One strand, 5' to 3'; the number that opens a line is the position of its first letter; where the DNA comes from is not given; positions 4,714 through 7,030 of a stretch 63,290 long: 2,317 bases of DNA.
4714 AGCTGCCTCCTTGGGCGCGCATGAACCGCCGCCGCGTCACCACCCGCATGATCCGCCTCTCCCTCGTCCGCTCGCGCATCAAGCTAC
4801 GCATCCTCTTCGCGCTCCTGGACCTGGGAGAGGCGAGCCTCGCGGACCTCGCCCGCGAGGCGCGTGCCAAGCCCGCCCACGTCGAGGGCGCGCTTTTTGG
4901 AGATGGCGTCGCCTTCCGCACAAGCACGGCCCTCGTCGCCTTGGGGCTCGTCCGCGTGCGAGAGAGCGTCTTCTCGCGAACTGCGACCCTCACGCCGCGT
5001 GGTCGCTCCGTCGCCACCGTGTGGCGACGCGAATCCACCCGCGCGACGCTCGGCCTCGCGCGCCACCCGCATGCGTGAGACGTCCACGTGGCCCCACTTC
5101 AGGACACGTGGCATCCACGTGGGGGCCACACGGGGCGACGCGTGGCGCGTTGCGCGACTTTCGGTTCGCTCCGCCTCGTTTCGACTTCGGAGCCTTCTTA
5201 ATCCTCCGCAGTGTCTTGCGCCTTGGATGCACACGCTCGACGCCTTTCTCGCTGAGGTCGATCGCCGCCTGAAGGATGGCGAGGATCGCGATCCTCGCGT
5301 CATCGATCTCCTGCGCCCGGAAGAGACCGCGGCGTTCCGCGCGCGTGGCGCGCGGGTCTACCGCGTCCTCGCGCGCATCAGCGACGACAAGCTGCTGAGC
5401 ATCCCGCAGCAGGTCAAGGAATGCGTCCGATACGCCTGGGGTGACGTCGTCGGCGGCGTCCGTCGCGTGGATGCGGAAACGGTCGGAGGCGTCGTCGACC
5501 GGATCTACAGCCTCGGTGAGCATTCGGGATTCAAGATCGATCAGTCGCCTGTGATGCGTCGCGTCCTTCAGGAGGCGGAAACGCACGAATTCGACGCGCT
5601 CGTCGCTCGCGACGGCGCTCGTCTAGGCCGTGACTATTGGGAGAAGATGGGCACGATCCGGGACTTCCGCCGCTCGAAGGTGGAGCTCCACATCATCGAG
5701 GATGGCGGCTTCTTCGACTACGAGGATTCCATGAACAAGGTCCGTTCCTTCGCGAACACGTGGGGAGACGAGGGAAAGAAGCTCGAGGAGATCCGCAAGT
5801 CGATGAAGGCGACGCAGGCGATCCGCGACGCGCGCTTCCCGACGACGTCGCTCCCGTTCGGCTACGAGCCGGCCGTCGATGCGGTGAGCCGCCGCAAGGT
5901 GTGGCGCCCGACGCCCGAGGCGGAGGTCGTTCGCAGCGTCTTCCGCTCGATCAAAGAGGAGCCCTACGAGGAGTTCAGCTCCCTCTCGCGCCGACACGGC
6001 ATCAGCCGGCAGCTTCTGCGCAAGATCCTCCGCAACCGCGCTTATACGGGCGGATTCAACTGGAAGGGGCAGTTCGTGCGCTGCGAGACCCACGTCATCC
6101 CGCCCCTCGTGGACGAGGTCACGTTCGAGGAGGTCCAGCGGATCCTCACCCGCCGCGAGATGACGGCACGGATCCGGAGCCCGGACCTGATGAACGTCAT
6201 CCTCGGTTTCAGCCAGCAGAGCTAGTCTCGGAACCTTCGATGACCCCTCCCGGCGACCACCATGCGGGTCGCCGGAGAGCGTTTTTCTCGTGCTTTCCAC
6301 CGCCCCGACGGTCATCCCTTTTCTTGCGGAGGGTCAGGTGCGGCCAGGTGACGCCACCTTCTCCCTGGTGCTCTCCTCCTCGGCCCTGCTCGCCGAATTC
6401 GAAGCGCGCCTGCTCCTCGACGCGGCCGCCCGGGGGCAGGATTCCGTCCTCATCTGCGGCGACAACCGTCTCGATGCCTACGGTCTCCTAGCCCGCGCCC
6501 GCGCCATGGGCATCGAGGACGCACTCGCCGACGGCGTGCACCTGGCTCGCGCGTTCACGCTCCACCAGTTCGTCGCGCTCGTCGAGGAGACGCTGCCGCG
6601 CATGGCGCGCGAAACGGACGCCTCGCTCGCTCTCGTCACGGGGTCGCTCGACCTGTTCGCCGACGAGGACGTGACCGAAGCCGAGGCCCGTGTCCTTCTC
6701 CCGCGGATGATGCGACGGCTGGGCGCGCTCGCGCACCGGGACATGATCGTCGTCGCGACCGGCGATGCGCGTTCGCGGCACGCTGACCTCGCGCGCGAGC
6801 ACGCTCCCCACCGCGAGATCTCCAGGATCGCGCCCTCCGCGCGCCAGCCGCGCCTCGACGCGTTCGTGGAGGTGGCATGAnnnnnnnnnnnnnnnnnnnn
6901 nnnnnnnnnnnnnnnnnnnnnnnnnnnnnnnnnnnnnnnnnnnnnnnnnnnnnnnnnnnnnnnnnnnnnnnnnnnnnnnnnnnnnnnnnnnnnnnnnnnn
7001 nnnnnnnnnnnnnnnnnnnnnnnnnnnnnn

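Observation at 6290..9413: Translationally coupled operon: P-loop-less RecA-fold protein + 83-aa helical protein + divergent family-B DNA polymerase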

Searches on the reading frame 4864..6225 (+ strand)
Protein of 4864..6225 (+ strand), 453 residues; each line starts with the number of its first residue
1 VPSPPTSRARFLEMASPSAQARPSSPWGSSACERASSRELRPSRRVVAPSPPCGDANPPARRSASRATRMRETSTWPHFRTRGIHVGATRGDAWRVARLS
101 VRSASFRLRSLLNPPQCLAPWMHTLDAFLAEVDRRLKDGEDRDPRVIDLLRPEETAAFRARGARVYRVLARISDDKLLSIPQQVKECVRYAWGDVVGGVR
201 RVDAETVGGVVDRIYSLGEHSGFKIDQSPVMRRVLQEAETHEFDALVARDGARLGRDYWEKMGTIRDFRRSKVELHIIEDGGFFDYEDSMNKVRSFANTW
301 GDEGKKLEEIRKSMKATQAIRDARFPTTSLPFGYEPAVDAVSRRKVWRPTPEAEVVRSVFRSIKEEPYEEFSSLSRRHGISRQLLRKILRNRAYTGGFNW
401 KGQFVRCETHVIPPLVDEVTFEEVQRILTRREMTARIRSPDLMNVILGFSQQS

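Call 9: search_protein_families(library=pfam, proteins=[window:4864-6225:+], max_evalue=0.1)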
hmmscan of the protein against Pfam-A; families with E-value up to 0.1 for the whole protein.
window:4864-6225:+ (453 aa): 2 families
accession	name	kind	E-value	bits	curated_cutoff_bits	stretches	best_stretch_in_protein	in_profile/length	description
PF00239.26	Resolvase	-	9.1e-08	32.7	23.3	1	215-292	37-111/145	Resolvase, N terminal domain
PF07508.19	Recombinase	-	1.3e-05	25.8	21.1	1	377-431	29-102/102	Recombinase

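Call 11: search_protein_families(library=ncbifam, proteins=[window:4864-6225:+], max_evalue=0.1)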
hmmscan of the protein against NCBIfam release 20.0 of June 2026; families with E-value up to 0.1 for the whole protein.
window:4864-6225:+ (453 aa): 1 family
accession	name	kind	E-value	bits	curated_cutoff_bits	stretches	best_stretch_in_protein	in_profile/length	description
NF049883.1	resolv_YneB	equivalog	0.00023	20.7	175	1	219-310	44-133/211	YneB family resolvase-like protein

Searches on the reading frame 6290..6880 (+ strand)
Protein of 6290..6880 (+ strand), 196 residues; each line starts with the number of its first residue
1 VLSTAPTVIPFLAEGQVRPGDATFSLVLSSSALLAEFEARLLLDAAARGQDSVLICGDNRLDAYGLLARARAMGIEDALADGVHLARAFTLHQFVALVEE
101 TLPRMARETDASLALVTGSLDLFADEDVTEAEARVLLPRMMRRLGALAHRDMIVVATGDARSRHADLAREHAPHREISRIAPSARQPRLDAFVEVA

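Call 9: search_protein_families(library=pfam, proteins=[window:6290-6880:+], max_evalue=0.1)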
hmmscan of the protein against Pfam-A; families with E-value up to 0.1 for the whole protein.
window:6290-6880:+ (196 aa): 0 families

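Call 11: search_protein_families(library=ncbifam, proteins=[window:6290-6880:+], max_evalue=0.1)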
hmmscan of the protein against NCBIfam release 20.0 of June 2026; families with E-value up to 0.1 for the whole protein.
window:6290-6880:+ (196 aa): 0 families

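Call 13: search_solved_structures(query=window:6290-6880:+, max_evalue=10, show_alignments=2)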
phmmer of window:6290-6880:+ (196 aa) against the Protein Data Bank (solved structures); distinct sequences matched with E-value up to 10: 4.
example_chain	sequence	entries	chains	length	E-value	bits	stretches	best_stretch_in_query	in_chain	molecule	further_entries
6p8c_A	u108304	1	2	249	0.55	13.3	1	47-84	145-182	2,5-diamino-6-ribosylamino-4(3H)-pyrimidinone 5'-phosphate reductase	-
2f7w_A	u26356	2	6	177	0.67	13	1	97-153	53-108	molybdenum cofactor biosynthesis protein Mog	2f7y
3k6a_A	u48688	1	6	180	0.68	13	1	97-153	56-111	Molybdenum cofactor biosynthesis protein Mog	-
4nwo_A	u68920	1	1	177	0.82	12.8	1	97-153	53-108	Molybdenum cofactor biosynthesis protein MogA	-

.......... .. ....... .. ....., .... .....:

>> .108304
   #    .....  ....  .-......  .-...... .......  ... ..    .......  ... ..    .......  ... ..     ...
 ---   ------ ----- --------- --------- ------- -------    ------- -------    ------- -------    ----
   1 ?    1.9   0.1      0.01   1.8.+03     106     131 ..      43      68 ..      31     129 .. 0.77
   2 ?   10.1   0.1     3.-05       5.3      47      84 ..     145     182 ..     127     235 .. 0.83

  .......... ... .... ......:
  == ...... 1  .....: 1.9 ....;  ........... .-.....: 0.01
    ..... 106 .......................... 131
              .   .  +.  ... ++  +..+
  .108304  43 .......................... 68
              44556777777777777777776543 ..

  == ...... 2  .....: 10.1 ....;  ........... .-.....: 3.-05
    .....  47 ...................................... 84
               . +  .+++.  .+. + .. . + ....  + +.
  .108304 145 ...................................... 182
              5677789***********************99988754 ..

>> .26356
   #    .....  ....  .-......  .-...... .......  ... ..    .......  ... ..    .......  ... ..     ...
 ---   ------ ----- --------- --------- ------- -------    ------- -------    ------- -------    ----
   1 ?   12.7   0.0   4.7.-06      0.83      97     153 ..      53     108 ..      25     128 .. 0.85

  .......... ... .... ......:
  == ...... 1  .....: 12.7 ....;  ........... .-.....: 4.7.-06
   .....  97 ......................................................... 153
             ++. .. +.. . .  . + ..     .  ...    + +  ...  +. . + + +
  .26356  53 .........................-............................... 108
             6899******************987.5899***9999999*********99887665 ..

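Call 15: find_homologous_proteins(query=window:6290-6880:+, max_evalue=0.001)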
Query window:6290-6880:+ (196 aa): 30 proteins with E <= 0.001 among 5163 candidates.
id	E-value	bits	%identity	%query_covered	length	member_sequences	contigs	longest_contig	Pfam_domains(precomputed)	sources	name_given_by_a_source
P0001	3.1e-115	400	100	100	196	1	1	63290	-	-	-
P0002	1.1e-67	245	64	98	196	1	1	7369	-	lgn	-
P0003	2.7e-66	241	64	100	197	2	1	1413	-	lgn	-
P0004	8.7e-66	239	64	98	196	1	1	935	-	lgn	-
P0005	2.1e-62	228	61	99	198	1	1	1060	-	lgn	-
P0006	2.6e-62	228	59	99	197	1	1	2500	-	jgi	jgi:hypothetical protein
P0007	4.9e-55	204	61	97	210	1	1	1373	-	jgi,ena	-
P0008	4.8e-52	194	69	79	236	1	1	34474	-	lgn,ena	-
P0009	1.3e-44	170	52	98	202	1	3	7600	-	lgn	-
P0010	3.8e-42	162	59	81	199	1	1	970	-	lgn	-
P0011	7.4e-41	158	56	79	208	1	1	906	-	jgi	jgi:hypothetical protein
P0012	1.6e-40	157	53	93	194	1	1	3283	-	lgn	-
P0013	5.1e-40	155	49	94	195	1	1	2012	-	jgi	jgi:hypothetical protein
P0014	1.1e-39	154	58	78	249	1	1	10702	-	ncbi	ncbi:MAG: hypothetical protein ACYDCK_10770 [Thermoplasmatota archaeon]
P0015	6.1e-39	152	56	74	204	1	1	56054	-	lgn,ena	-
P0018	2.7e-37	146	61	58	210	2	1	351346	-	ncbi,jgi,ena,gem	-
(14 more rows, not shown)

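Call 26: find_encoding_contigs(protein=P0018, flank=10000, max_places=1)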
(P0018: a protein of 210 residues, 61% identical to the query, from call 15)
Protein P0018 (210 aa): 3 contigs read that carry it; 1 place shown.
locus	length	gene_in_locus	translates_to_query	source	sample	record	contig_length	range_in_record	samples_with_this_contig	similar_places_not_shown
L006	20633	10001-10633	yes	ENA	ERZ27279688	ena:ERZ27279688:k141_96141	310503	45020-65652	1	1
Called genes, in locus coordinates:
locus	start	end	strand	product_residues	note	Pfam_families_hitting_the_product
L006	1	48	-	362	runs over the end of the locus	PF01555:N6_N4_Mtase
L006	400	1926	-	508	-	PF13088:BNR_2 (faint), PF15902:Sortilin-Vps10 (faint), PF24316:Tli3 (faint), PF02012:BNR (faint), PF15892:BNR_4 (weak)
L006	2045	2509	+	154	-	-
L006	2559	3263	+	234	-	PF06736:TMEM175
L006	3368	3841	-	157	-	-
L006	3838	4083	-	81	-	-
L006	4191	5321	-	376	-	PF00285:Citrate_synt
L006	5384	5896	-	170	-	PF01022:HTH_5 (faint), PF12802:MarR_2 (faint), PF12840:HTH_20 (faint), PF13412:HTH_24 (faint), PF24266:HTH_HVO_0163_N, PF25212:HVO_A0114 (faint), PF01978:TrmB (faint), PF09339:HTH_IclR (faint)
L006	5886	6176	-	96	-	-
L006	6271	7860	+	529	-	-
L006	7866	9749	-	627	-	PF01541:GIY-YIG (weak), PF27096:UvrC_M, PF02151:UVR, PF22920:UvrC_RNaseH, PF08459:UvrC_RNaseH_dom, PF12826:HHH_2 (weak), PF14520:HHH_5, PF00633:HHH (weak)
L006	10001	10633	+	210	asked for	-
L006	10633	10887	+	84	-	PF26485:DUF8156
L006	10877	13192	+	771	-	PF00136:DNA_pol_B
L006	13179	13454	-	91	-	PF13619:KTSC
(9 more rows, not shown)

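Call 27: find_encoding_contigs(protein=P0008, flank=10000, max_places=1)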
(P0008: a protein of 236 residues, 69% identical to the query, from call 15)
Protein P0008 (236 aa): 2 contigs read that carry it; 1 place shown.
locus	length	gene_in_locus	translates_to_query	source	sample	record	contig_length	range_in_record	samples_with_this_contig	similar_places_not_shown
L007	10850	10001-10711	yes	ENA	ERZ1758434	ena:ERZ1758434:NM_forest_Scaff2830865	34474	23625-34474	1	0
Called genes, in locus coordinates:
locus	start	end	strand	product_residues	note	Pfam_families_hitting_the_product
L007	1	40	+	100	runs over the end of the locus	-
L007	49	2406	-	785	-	PF00270:DEAD, PF00271:Helicase_C, PF19306:WHD_Lhr, PF08494:DEAD_assoc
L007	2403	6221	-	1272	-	PF17957:Big_7 (faint), PF06832:BiPBP_C (weak), PF00801:PKD, PF18911:PKD_4, PF00801:PKD, PF18911:PKD_4, PF00801:PKD, PF18911:PKD_4, +3 more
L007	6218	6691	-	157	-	-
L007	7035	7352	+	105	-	PF04014:MazE_antitoxin (faint)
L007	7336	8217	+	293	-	PF00239:Resolvase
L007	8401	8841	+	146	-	-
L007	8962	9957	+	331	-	PF00239:Resolvase, PF07508:Recombinase (weak)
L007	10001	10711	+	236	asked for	-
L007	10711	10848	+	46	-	?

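Call 28: find_encoding_contigs(protein=P0002, flank=10000, max_places=1)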
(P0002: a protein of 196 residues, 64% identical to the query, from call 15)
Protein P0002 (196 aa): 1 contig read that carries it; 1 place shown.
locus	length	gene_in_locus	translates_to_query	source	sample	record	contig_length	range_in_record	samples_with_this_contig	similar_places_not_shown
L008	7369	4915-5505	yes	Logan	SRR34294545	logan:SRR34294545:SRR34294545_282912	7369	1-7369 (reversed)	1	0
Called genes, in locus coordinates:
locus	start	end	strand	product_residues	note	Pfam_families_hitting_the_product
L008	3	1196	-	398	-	?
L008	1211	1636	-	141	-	-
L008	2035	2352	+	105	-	PF04014:MazE_antitoxin (faint), PF15937:PrlF_antitoxin (faint)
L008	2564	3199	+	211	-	PF00239:Resolvase (weak), PF07508:Recombinase (weak)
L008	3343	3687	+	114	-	PF07381:EarA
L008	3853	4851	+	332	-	PF00239:Resolvase (weak)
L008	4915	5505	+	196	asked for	-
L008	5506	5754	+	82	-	PF26485:DUF8156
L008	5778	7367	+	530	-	?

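Call 33: search_solved_structures(query=A1, max_evalue=10, show_alignments=2)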
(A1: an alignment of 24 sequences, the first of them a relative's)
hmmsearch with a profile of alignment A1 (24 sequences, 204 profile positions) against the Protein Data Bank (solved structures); distinct sequences matched with E-value up to 10: 47.
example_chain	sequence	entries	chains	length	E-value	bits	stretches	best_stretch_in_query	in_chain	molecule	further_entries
5jed_A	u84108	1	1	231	1.9e-07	34.1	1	50-162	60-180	DNA repair and recombination protein RadA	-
5kdd_A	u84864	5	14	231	3.7e-07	33.1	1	50-162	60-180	DNA repair and recombination protein RadA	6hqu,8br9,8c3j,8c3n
7qv8_A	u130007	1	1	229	3.1e-06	30.1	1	51-176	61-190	DNA repair protein RAD51 homolog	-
5jee_A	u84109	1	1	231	1.8e-05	27.7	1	50-162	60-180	DNA repair and recombination protein RadA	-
1szp_A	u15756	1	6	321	1.9e-05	27.5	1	40-163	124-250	DNA repair protein RAD51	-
1n0w_A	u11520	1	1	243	1.9e-05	27.5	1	49-165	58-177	DNA repair protein RAD51 homolog 1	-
9d46_C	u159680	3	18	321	2e-05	27.5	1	40-163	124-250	DNA repair protein RAD51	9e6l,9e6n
8uvw_D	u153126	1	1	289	2.9e-05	26.9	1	49-165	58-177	DNA repair protein RAD51 homolog 1,Breast cancer type 2 susceptibility protein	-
9b2d_C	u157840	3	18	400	3e-05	26.9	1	41-163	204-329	DNA repair protein RAD51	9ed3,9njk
3lda_A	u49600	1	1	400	3e-05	26.9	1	41-163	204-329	DNA repair protein RAD51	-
9q2c_G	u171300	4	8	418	3.2e-05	26.8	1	41-163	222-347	DNA repair protein RAD51 homolog | DNA repair protein RAD51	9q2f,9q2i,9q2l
8uvw_B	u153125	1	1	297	3.3e-05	26.8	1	49-165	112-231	Breast cancer type 2 susceptibility protein, DNA repair protein RAD51 homolog 1 fusion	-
9zzr_F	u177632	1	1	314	3.4e-05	26.7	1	49-165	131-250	DNA repair protein RAD51 homolog 1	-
9zzr_R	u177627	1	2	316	3.5e-05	26.7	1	49-165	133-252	DNA repair protein RAD51 homolog 1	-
9zzr_W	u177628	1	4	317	3.5e-05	26.7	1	49-165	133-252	DNA repair protein RAD51 homolog 1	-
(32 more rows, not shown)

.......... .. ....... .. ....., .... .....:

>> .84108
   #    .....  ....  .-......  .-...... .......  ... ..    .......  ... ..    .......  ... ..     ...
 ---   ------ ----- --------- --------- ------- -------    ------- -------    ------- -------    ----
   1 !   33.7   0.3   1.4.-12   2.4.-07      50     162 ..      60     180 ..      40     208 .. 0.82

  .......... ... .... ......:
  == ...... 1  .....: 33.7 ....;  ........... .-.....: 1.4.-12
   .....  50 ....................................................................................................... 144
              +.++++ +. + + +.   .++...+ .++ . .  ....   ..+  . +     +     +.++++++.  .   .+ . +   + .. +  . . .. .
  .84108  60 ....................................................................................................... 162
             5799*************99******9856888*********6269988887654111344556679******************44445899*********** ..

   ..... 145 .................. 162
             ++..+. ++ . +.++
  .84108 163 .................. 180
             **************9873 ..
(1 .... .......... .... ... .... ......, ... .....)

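Call 40: predict_structure(alignment_id=A1)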
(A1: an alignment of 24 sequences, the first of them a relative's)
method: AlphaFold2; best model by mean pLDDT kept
length: 196 residues; sequences in the alignment: 24
mean_pLDDT: 85.9   pTM: 0.80
mean pLDDT of the five models: 85.9, 85.4, 85.2, 84.3, 79.7
residues with pLDDT >= 90: 144; 70-90: 17; 50-70: 15; < 50: 20
segments of 3 or more residues with pLDDT < 50: 1-19
pLDDT, mean of each block of 10 residues (from residue 1): 38 46 89 93 95 94 94 97 97 97 96 95 95 98 91 91 96 90 62 55
secondary structure, 60 per line:
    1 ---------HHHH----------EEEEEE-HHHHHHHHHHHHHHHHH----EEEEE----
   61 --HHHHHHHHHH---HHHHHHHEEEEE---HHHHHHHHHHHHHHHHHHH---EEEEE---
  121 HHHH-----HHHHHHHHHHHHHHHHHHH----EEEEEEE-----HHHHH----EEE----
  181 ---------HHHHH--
elements in order: H10-13 E24-29 H31-47 E52-56 H63-72 H76-82 E83-87 H91-109 E113-117 H121-124 H130-148 E153-159 H165-169 E174-176 H190-194

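Call 44: fold_search(model_id=the predicted structure, library=pdb)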
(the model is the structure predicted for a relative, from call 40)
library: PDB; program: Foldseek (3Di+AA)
matches with E <= 10: 1739; with E <= 0.001: 504
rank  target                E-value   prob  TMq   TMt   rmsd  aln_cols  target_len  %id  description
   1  9q2a_G                1.1e-07  1.00  0.64  0.44   4.2       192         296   19  BCDX2-CX3-RAD51-RAD51-ssDNA supercomplex (released 2026-03-04)
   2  9q23_G                1.3e-07  1.00  0.62  0.40   3.0       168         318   18  DX2-CX3-RAD51 structure in the intermediate state (released 2026-03-04)
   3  9q25_G                1.3e-07  1.00  0.69  0.46   3.5       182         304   16  DX2-CX3-RAD51 in the closed state (released 2026-03-04)
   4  5l8v                  1.5e-07  1.00  0.67  0.60   6.2       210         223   16  Apo-structure of humanised RadA-mutant humRadA4 (released 2016-10-19)
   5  5jec_A                1.6e-07  1.00  0.64  0.56   4.1       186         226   17  Apo-structure of humanised RadA-mutant humRadA33F (released 2016-10-19)
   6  8jnd_L                1.7e-07  1.00  0.69  0.62   3.1       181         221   18  The cryo-EM structure of the nonameric RAD51 ring bound to the nucleosome with the linker DNA binding (released 2024-03-27)
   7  9svx_E                2.1e-07  1.00  0.55  0.36   3.9       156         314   18  XRCC3-RAD51C-RAD51D-XRCC2 (XRCC3 complex) capping a RAD51 filament on single stranded DNA (released 2025-11-26)
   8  5jee                  2.2e-07  1.00  0.65  0.59   3.1       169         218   20  Apo-structure of humanised RadA-mutant humRadA26F (released 2016-10-19)
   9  2zuc_B                3.2e-07  1.00  0.62  0.42   4.8       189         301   15  Crystal structure of left-handed RadA filament (released 2009-04-07)
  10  9svx_I                3.6e-07  1.00  0.69  0.46   2.7       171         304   19  XRCC3-RAD51C-RAD51D-XRCC2 (XRCC3 complex) capping a RAD51 filament on single stranded DNA (released 2025-11-26)
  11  5kdd_B                4.6e-07  1.00  0.56  0.51   3.9       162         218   20  Apo-structure of humanised RadA-mutant humRadA22 (released 2016-10-19)
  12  6xtw_A                4.9e-07  1.00  0.68  0.60   4.0       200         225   18  HumRadA33F in complex with peptidic inhibitor 6 (released 2021-01-27)
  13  5kdd_A                5.6e-07  1.00  0.59  0.54   3.0       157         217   20  Apo-structure of humanised RadA-mutant humRadA22 (released 2016-10-19)
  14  8gja_F                5.6e-07  1.00  0.61  0.37   5.7       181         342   14  RAD51C-XRCC3 structure (released 2023-08-16)
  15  8bq2_A                5.6e-07  1.00  0.62  0.41   4.4       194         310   17  CryoEM structure of the pre-synaptic RAD51 nucleoprotein filament in the presence of ATP and Ca2+ (released 2023-05-03)
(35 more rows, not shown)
